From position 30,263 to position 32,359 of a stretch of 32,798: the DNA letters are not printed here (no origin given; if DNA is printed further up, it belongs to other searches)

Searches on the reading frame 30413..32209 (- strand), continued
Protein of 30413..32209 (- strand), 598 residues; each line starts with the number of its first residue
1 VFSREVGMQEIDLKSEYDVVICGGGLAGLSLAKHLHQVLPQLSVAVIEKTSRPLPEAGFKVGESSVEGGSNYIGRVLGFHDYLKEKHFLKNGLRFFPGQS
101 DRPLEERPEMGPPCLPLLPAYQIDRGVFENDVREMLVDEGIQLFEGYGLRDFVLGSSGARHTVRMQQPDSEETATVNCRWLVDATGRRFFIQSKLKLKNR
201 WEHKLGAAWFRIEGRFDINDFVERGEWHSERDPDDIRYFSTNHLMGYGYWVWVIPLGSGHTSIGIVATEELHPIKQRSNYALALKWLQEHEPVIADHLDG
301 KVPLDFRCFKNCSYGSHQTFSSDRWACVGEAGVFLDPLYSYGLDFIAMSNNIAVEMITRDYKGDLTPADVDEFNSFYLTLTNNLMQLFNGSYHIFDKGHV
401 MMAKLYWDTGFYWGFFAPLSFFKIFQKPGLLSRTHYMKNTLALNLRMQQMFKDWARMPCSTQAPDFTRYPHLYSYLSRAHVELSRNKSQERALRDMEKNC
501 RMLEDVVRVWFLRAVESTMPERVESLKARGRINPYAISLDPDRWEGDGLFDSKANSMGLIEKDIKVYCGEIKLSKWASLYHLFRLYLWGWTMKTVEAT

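Call 27: find_related_loci(query=A2, collection=genome_contigs, flank=6000)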
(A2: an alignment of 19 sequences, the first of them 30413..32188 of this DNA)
Query A2 (591 aa) in genome_contigs; peptide patterns used: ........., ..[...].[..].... (x = any residue, [..] = any of these).
600 stretches matched a pattern (row limit reached: there are more); 600 encode a relative of the query (tblastn E <= 1e-3); the best 80 are kept; 80 distinct loci.
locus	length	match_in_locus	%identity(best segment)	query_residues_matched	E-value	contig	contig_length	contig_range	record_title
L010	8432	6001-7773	82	1-591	0e+0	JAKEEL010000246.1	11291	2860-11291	MAG: Methylococcaceae bacterium isolate PMV_1.33 PMV_1.33.k101_1021525, whole genome shotgun sequence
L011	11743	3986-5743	80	1-587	0e+0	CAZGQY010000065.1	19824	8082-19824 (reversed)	MAG TPA_asm: uncultured Methylococcaceae bacterium isolate binchicken_co46_824 genome assembly, contig: NODE_5018_length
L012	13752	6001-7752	76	7-591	0e+0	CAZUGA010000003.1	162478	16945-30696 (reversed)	MAG TPA_asm: uncultured Methylococcaceae bacterium isolate binchicken_co46_509 genome assembly, contig: NODE_96_length_1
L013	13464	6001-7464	47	10-497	4e-146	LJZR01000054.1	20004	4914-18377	MAG: Phormidesmis priestleyi Ana ITZX_scaf_412, whole genome shotgun sequence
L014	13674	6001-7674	43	7-559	6e-146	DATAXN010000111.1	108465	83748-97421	MAG TPA_asm: Bryobacteraceae bacterium isolate SMAG_U5654 k141_1674647, whole genome shotgun sequence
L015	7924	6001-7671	43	7-558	3e-144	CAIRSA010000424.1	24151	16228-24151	MAG: uncultured Acidobacteriia bacterium isolate Umea1_bin-0121 genome assembly, contig: bin-0121:424/588, whole genome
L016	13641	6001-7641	43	7-554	2e-140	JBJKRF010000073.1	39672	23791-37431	MAG: Anaerolineales bacterium isolate Bin_52 S1Ck127_3121774_flag_1_multi_15.9962_len_39672, whole genome shotgun sequen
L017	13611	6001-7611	42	10-543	5e-139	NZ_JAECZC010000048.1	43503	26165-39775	Amazonocrinis nigriterrae CENA67 scaffold48, whole genome shotgun sequence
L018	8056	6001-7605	45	11-543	3e-139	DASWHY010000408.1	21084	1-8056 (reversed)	MAG TPA_asm: Thermoanaerobaculia bacterium isolate SMAG_U2854 k141_2783611, whole genome shotgun sequence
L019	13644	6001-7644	42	10-552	2e-138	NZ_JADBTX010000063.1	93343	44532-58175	MAG: Microcystis sp. M015S2 M015S2_63, whole genome shotgun sequence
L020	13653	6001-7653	43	7-552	9e-138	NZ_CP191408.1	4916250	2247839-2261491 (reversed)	Microcystis ichthyoblabe FBCC-A1114 chromosome, complete genome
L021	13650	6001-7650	41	6-552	2e-137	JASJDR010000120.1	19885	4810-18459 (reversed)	MAG: Xenococcus sp. MO_188.B8 MO_188.c_2091, whole genome shotgun sequence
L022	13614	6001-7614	42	9-543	2e-137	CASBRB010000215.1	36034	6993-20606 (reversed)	MAG: uncultured cyanobacterium isolate PMM_0019 genome assembly, contig: PMM_0019_000000000215, whole genome shotgun seq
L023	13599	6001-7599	43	10-543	3e-135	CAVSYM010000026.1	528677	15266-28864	MAG: uncultured Acidobacteriaceae bacterium isolate MFD05512.bin.1.242 genome assembly, contig: contig_34597, whole geno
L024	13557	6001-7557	43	8-521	1e-134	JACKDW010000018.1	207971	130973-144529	MAG: Myxococcales bacterium isolate HK-STAS-MYXO-17 HK-STAS-MYXO-17_18, whole genome shotgun sequence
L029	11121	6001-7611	41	10-543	5e-130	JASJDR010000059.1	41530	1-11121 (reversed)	MAG: Xenococcus sp. MO_188.B8 MO_188.c_799, whole genome shotgun sequence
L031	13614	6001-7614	41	10-543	3e-129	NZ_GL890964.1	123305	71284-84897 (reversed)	Moorena producens 3L scf52111, whole genome shotgun sequence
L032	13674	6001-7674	40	7-558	4e-129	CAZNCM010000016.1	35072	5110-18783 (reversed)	MAG TPA_asm: uncultured Lyngbya sp. isolate SRP063590_co1_67 genome assembly, contig: NODE_1077_length_35072_cov_4.46934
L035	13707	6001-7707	37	2-562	7e-128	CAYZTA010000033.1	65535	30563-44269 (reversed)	MAG TPA_asm: uncultured Sandaracinus sp. isolate binchicken_co322_224 genome assembly, contig: NODE_834_length_65535_cov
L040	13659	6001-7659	40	10-558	2e-124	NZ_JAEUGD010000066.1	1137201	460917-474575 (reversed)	Fulvivirga marina strain 29W222 scaffold66, whole genome shotgun sequence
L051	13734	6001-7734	38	10-578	4e-121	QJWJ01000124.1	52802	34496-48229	MAG: Deltaproteobacteria bacterium isolate SZUA-265 scaffold_577, whole genome shotgun sequence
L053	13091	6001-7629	39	6-542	3e-120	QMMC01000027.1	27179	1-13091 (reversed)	MAG: Deltaproteobacteria bacterium isolate B10_G4 B10_Guay4_scaffold_00754, whole genome shotgun sequence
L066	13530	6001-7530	40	10-521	6e-116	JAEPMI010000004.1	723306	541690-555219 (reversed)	MAG: Deltaproteobacteria bacterium isolate HCUG1432-5 NODE_4_length_723306_cov_31.493169, whole genome shotgun sequence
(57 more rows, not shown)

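Call 44: predict_structure(alignment_id=A2)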
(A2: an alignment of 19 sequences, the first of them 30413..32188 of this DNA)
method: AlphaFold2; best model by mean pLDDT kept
length: 591 residues; sequences in the alignment: 19
mean_pLDDT: 84.8   pTM: 0.88
mean pLDDT of the five models: 84.8, 84.3, 84.2, 83.2, 82.6
residues with pLDDT >= 90: 249; 70-90: 277; 50-70: 40; < 50: 25
segments of 3 or more residues with pLDDT < 50: 1-4, 55-58, 324-326, 329-332, 464-469, 589-591
pLDDT, mean of each block of 10 residues (from residue 1): 62 92 95 95 72 51 83 90 85 86 80 79 92 91 90 93 89 89 84 77 90 91 88 90 89 90 91 95 94 91 79 94 57 72 94 95 93 82 82 90 83 83 77 89 93 87 54 63 86 88 95 92 89 94 84 89 87 84 67 39
secondary structure, 60 per line:
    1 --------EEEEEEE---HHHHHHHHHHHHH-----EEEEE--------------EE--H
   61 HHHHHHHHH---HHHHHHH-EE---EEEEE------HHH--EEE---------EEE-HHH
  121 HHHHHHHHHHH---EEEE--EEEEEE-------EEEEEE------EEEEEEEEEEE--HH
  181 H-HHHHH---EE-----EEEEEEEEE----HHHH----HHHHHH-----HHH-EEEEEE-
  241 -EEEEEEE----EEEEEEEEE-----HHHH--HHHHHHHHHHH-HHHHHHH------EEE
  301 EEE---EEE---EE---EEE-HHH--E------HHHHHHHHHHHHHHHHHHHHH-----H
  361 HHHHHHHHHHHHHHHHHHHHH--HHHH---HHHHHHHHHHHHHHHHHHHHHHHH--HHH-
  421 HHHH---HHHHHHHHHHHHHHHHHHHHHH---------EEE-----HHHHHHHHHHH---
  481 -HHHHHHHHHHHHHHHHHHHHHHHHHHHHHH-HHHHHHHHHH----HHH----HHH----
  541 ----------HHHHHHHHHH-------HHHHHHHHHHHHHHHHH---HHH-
elements in order: E9-15 H19-31 E37-41 H60-69 H73-79 E86-90 E102-104 E114-116 H118-131 E135-138 E141-146 E154-159 E166-176 H183-187 E198-206 H211-214 H219-224 E234-239 E242-248 E253-261 H267-270 H273-283 H285-291 E298-303 E307-309 E318-320 H334-354 H360-381 H384-387 H391-414 H421-424 H428-449 E459-461 H467-477 H482-511 H513-522 H551-560 H568-584

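Call 46: fold_search(model_id=the predicted structure, library=pdb)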
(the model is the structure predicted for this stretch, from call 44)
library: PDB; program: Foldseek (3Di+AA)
matches with E <= 10: 1841; with E <= 0.001: 1115
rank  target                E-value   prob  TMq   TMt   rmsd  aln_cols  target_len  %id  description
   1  6bzn_B                1.6e-23  1.00  0.57  0.67  11.2       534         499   17  Crystal structure of halogenase PltM (released 2019-03-20)
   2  6bzt_A                1.9e-23  1.00  0.57  0.66  11.4       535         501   17  Crystal structure of halogenase PltM L111Y mutant in complex with FAD (released 2019-03-20)
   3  6bza_A                3.4e-23  1.00  0.57  0.66  11.4       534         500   17  Crystal structure of halogenase PltM in complex with phloroglucinol and FAD (released 2019-03-20)
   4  6bzn_D                6.5e-23  1.00  0.56  0.66  11.4       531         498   17  Crystal structure of halogenase PltM (released 2019-03-20)
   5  6bza_C                9.8e-23  1.00  0.58  0.68  11.4       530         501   17  Crystal structure of halogenase PltM in complex with phloroglucinol and FAD (released 2019-03-20)
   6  6bzq_A                1.2e-22  1.00  0.57  0.67  11.5       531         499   17  Crystal structure of halogenase PltM in complex with FAD (released 2019-03-20)
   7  6bzz_D                1.3e-22  1.00  0.58  0.68  11.3       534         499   17  Crystal structure of halogenase PltM in complex with partially bound FAD (released 2019-03-20)
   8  7xgb_A                1.9e-22  1.00  0.56  0.62  13.0       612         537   19  Crystal structure of the ctcP from Streptomyces aureofaciens (released 2022-07-20)
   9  5dbj_D                2.1e-22  1.00  0.54  0.71   6.7       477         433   19  Crystal structure of halogenase PltA (released 2015-10-07)
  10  7v0b_D                3.0e-22  1.00  0.54  0.60  12.8       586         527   19  Crystal structure of halogenase CtcP from Kitasatospora aureofaciens in complex with FAD (released 2023-05-17)
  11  7v0b_B                5.0e-22  1.00  0.59  0.66  12.4       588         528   19  Crystal structure of halogenase CtcP from Kitasatospora aureofaciens in complex with FAD (released 2023-05-17)
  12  7v0b_C                6.1e-22  1.00  0.55  0.60  13.1       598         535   20  Crystal structure of halogenase CtcP from Kitasatospora aureofaciens in complex with FAD (released 2023-05-17)
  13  8zop                  7.9e-22  1.00  0.53  0.75   3.9       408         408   22  Structure of FasV in complex with FAD (released 2025-04-02)
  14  3nix_E                8.3e-22  1.00  0.54  0.76   6.4       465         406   17  Crystal structure of flavoprotein/dehydrogenase from Cytophaga hutchinsonii. Northeast Structural Genomics Consortium  (released 2010-06-30)
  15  3nix_A                1.1e-21  1.00  0.52  0.73   7.2       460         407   17  Crystal structure of flavoprotein/dehydrogenase from Cytophaga hutchinsonii. Northeast Structural Genomics Consortium  (released 2010-06-30)
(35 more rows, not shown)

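Call 47: search_protein_families(library=pfam, proteins=[L006:3318-4475:-, L008:3097-4767:-, L005:5010-5687:-, L029:5866-9723:+, L035:4302-5120:+, L066:2814-4094:-, L051:5042-5890:-, L017:911-1492:+, L053:8940-11438:-, L032:7804-9006:+], max_evalue=0.00001)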
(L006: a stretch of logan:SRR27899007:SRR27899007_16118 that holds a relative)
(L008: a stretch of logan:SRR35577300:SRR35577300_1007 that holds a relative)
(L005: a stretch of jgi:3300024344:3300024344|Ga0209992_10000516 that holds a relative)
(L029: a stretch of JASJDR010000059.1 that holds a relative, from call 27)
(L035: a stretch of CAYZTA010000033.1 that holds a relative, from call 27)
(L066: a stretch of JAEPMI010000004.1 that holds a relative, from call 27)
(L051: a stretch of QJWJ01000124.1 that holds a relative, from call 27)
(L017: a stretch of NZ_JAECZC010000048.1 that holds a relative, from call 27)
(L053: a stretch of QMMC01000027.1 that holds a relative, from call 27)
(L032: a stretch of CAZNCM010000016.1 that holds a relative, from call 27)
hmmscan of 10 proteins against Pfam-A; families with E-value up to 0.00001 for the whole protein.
L006:3318-4475:- (385 aa): 6 families
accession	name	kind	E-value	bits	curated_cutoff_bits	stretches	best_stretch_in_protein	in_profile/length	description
PF02353.26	CMAS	-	7.5e-85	285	27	1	112-370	4-273/273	Mycolic acid cyclopropane synthetase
PF13489.12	Methyltransf_23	-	2.7e-12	47.1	27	1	163-276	14-126/164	Methyltransferase domain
PF13649.12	Methyltransf_25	-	2.8e-12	47.6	27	1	174-263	2-97/97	Methyltransferase domain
PF08241.18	Methyltransf_11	-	2e-09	38.4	21.2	1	174-266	1-94/95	Methyltransferase domain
PF08242.18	Methyltransf_12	-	4.1e-09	37.5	30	1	174-265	1-98/98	Methyltransferase domain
PF13847.12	Methyltransf_31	-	1.6e-07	31.5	27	1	168-271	2-113/145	Methyltransferase domain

L008:3097-4767:- (556 aa): 4 families
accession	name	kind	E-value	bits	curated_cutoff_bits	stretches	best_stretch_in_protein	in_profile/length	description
PF18158.6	AidB_N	-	9.3e-59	198.4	22.9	1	17-172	1-156/156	Adaptive response protein AidB N-terminal domain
PF00441.29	Acyl-CoA_dh_1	-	1.9e-31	109.7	22.4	1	294-448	1-148/150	Acyl-CoA dehydrogenase, C-terminal domain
PF02770.24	Acyl-CoA_dh_M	-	1.1e-14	54.7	33.3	1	186-284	1-96/97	Acyl-CoA dehydrogenase, middle domain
PF08028.16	Acyl-CoA_dh_2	-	1.5e-12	48.4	22.7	1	312-428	4-123/134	Acyl-CoA dehydrogenase, C-terminal domain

L005:5010-5687:- (225 aa): 3 families
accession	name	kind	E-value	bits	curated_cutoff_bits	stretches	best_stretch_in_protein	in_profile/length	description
PF08242.18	Methyltransf_12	-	2.1e-08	35.2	30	1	80-163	1-90/98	Methyltransferase domain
PF13649.12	Methyltransf_25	-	4.6e-07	30.9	27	1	80-162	2-90/97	Methyltransferase domain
PF13489.12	Methyltransf_23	-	1.5e-06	28.5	27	1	78-163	25-106/164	Methyltransferase domain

L029:5866-9723:+ (1285 aa): 5 families
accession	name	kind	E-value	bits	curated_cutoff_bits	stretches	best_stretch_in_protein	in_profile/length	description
PF00501.34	AMP-binding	-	4.6e-46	157.8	29.9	1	637-1013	2-384/384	AMP-binding enzyme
PF00550.31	PP-binding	-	5.6e-16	59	20.8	1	1197-1259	3-67/67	Phosphopantetheine attachment site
PF04820.20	Trp_halogenase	-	1.3e-06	28.1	21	0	146-301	149-281/458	Tryptophan halogenase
PF01266.30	DAO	-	4.5e-06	26.9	27.9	0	47-82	1-34/353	FAD dependent oxidoreductase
PF23024.1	AMP-dom_DIP2-like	-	5e-06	26.9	27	0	1049-1156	1-101/110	Disco-interacting protein 2-like, AMP domain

L035:4302-5120:+ (272 aa): 3 families
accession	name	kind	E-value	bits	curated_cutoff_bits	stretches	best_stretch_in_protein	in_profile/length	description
PF13561.12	adh_short_C2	-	1.8e-59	201.6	27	1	36-271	1-235/236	Enoyl-(Acyl carrier protein) reductase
PF00106.31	adh_short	-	9e-53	179.1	26.6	1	32-219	3-189/195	short chain dehydrogenase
PF08659.16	KR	-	2.1e-19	70.6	22.6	1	33-212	4-178/180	KR domain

L066:2814-4094:- (426 aa): 2 families
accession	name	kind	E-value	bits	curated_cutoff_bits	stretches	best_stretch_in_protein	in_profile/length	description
PF00109.32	ketoacyl-synt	-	6.4e-38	131.2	20.8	1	19-263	2-251/252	Beta-ketoacyl synthase, N-terminal domain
PF02801.28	Ketoacyl-synt_C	-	2.1e-25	89.5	20.8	1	272-381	1-118/119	Beta-ketoacyl synthase, C-terminal domain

L051:5042-5890:- (282 aa): 1 family
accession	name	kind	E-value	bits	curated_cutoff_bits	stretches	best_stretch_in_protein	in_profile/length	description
PF01553.26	Acyltransferase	-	8.9e-16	58.3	23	1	87-204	8-131/132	Acyltransferase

L017:911-1492:+ (193 aa): 2 families
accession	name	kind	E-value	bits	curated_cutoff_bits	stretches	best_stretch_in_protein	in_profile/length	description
PF01947.21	Rv2949c-like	-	8.5e-16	58.7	22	1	37-186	1-143/149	Chorismate pyruvate-lyase Rv2949c-like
PF04345.18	Chor_lyase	-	3.2e-07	30.6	23.6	1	37-185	24-158/168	Chorismate lyase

L053:8940-11438:- (832 aa): 1 family
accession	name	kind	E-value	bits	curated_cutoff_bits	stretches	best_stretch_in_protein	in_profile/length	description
PF03176.21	MMPL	-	1.6e-08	34.3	20.5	0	285-432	139-296/333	MMPL family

L032:7804-9006:+ (400 aa): 1 family
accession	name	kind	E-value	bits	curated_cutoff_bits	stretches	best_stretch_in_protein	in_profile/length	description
PF01494.25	FAD_binding_3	-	8.7e-72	242.7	22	1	8-349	1-348/349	FAD binding domain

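Call 48: find_encoding_contigs(protein=P0007, flank=6000, max_places=1)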
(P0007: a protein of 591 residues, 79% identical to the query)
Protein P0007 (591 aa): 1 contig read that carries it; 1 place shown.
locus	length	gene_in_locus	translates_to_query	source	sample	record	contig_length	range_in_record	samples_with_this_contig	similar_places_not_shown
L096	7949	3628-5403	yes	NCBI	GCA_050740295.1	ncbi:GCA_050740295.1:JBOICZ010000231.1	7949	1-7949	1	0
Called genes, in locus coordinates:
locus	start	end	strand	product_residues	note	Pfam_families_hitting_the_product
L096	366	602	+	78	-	-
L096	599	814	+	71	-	PF10049:DUF2283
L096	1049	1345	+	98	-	-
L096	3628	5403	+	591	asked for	PF04820:Trp_halogenase (weak)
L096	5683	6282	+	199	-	PF05908:Gamma_PGA_hydro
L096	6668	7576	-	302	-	PF13489:Methyltransf_23, PF13847:Methyltransf_31, PF08241:Methyltransf_11 (weak), PF08242:Methyltransf_12, PF13649:Methyltransf_25 (faint)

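Call 49: find_encoding_contigs(protein=P0010, flank=6000, max_places=1)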
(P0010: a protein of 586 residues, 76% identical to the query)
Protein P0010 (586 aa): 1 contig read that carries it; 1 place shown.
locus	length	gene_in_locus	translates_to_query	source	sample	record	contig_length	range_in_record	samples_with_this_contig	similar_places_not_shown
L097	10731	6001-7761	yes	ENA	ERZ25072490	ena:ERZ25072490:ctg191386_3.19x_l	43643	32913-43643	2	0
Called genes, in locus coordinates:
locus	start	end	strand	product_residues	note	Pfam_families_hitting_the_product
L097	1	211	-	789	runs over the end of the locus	PF19838:LptD_2 (weak), PF04453:LptD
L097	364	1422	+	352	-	PF01636:APH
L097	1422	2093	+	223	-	PF00483:NTP_transferase, PF12804:NTP_transf_3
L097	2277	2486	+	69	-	PF07311:Dodecin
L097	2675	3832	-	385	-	PF02353:CMAS, PF13489:Methyltransf_23, PF13847:Methyltransf_31 (weak), PF08241:Methyltransf_11, PF08242:Methyltransf_12, PF13649:Methyltransf_25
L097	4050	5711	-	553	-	PF18158:AidB_N, PF02770:Acyl-CoA_dh_M, PF00441:Acyl-CoA_dh_1, PF08028:Acyl-CoA_dh_2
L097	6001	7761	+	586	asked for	PF01266:DAO (faint), PF01494:FAD_binding_3 (weak), PF04820:Trp_halogenase (weak)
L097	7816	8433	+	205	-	PF05908:Gamma_PGA_hydro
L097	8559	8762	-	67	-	PF07311:Dodecin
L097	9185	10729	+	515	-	?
